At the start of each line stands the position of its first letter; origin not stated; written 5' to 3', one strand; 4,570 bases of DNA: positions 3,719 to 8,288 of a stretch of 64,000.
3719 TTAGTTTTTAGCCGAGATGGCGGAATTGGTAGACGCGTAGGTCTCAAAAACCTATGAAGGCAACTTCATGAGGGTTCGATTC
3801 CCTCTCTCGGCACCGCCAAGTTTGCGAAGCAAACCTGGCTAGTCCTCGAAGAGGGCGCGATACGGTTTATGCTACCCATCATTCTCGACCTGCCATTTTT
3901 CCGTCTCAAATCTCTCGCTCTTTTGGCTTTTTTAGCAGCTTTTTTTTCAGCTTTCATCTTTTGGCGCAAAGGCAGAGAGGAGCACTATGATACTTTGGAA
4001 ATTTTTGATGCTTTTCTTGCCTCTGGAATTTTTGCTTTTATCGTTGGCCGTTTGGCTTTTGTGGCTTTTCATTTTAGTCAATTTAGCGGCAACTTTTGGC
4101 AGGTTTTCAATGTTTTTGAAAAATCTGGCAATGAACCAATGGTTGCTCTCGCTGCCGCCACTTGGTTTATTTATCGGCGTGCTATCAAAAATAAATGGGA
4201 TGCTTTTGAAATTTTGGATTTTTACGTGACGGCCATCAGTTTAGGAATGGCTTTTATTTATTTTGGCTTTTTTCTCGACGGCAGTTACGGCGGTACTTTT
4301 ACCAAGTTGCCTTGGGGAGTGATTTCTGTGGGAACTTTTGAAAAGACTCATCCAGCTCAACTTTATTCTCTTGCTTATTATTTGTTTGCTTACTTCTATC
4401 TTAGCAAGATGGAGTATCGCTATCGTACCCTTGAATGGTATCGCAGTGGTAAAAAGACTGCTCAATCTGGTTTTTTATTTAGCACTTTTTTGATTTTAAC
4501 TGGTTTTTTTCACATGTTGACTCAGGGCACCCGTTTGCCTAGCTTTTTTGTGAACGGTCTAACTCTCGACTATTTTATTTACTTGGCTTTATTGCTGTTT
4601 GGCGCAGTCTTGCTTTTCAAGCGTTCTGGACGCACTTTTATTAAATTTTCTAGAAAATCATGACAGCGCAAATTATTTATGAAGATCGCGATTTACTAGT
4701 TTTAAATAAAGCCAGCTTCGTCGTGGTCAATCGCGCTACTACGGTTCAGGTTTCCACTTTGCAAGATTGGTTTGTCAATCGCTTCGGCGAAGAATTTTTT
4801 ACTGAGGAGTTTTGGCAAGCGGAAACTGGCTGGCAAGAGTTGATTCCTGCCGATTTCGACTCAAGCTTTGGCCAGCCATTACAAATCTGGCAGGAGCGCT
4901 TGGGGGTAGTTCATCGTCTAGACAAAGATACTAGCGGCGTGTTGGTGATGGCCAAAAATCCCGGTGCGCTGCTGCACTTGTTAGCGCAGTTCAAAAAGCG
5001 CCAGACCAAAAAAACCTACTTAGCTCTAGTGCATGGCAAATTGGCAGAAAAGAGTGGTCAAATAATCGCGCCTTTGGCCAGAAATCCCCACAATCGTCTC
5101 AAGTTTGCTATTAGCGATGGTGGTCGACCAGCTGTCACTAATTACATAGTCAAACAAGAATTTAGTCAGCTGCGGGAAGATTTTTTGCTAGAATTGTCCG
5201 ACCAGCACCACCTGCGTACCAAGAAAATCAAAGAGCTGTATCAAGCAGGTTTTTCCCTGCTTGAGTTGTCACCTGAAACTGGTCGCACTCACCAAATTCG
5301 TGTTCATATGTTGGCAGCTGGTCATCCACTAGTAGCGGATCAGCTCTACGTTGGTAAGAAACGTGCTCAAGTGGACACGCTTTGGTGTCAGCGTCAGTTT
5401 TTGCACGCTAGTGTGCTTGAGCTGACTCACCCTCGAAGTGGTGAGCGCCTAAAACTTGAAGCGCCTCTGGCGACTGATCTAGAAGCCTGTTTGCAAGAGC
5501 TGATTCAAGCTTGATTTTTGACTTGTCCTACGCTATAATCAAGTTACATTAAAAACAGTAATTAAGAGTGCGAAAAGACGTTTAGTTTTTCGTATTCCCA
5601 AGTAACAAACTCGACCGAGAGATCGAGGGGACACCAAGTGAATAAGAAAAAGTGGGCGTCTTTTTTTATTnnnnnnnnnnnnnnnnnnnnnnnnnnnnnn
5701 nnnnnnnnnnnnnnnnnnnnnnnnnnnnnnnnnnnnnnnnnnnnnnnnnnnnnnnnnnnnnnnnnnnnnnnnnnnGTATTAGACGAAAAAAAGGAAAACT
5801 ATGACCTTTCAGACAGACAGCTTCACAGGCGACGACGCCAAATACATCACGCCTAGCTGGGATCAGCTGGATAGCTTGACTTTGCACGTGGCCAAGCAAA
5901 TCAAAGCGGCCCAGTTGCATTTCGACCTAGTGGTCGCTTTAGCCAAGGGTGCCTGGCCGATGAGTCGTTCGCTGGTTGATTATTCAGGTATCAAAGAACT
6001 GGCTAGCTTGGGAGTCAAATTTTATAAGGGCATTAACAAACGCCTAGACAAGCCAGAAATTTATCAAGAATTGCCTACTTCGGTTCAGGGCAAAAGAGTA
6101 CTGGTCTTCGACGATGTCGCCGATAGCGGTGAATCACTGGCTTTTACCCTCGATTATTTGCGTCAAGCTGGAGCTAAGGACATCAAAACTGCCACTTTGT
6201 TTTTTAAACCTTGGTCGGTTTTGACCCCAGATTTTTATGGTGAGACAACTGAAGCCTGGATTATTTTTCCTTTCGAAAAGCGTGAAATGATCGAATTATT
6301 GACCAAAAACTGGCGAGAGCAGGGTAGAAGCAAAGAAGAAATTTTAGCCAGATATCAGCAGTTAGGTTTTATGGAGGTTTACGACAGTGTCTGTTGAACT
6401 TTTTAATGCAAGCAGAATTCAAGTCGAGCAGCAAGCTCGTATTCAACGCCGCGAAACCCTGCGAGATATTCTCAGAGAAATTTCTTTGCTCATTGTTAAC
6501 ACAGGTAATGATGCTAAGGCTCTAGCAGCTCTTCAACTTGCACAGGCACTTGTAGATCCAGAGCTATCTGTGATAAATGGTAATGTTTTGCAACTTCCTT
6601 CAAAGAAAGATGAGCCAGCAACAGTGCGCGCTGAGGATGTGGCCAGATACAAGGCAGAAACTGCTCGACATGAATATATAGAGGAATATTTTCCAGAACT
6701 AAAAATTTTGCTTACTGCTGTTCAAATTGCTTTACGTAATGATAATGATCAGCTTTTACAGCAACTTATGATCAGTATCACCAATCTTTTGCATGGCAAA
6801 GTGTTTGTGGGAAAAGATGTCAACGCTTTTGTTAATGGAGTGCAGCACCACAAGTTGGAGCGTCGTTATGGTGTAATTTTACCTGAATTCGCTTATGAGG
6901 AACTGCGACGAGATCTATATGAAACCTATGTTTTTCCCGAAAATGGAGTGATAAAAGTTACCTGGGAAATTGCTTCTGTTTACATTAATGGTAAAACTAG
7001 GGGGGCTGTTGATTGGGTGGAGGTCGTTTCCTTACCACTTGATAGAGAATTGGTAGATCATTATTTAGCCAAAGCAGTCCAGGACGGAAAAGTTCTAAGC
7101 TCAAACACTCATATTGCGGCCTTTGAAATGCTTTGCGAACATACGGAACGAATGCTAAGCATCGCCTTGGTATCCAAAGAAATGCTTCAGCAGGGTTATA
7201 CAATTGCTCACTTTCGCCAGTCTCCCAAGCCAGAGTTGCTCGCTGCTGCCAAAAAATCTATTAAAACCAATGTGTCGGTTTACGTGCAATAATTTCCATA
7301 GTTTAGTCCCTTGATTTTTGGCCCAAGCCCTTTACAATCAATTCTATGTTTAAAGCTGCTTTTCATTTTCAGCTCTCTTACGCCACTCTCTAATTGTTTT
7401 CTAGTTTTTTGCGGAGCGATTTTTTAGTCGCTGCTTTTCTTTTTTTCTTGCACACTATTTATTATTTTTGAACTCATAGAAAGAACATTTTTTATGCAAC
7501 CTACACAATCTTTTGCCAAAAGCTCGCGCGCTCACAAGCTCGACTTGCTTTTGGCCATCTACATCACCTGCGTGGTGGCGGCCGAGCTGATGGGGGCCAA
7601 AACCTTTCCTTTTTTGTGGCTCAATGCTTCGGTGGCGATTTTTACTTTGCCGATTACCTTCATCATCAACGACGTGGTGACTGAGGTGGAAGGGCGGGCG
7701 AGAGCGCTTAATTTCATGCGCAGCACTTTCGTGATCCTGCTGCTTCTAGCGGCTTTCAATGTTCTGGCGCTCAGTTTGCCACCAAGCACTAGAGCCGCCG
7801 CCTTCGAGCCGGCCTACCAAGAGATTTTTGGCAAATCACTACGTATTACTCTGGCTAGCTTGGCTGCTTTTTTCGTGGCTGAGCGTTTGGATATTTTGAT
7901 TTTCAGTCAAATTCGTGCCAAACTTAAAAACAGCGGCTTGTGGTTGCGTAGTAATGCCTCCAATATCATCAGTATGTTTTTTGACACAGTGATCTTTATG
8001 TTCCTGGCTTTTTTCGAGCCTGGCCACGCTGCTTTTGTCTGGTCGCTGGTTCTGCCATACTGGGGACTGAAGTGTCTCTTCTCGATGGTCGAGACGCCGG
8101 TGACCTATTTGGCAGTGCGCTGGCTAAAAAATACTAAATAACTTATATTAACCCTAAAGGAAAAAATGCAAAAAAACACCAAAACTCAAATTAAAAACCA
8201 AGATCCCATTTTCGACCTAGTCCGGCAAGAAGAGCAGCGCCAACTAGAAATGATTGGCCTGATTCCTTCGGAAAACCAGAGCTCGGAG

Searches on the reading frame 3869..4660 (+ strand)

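Call 58: search_protein_families(library=pfam, proteins=[window:3869-4660:+], max_evalue=0.001)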
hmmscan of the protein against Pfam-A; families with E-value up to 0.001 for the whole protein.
window:3869-4660:+ (264 aa): 1 family
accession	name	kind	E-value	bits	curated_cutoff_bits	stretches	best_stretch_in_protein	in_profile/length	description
PF01790.23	LGT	-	2.4e-17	63.5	24.9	1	3-250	1-239/240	Prolipoprotein diacylglyceryl transferase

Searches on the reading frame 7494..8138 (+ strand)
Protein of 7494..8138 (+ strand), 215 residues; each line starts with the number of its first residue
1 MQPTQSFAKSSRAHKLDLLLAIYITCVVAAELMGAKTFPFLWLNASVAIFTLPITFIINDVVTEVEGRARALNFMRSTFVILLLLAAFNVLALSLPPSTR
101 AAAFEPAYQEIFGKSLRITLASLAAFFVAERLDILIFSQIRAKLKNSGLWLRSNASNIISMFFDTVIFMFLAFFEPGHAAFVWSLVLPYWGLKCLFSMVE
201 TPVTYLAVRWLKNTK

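Call 58: search_protein_families(library=pfam, proteins=[window:7494-8138:+], max_evalue=0.001)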
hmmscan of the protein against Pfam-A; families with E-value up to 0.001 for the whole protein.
window:7494-8138:+ (215 aa): 1 family
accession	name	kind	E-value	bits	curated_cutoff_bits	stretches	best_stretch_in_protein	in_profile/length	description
PF02592.20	Vut_1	-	3.7e-37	128.5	27.2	1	47-207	2-152/152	Putative vitamin uptake transporter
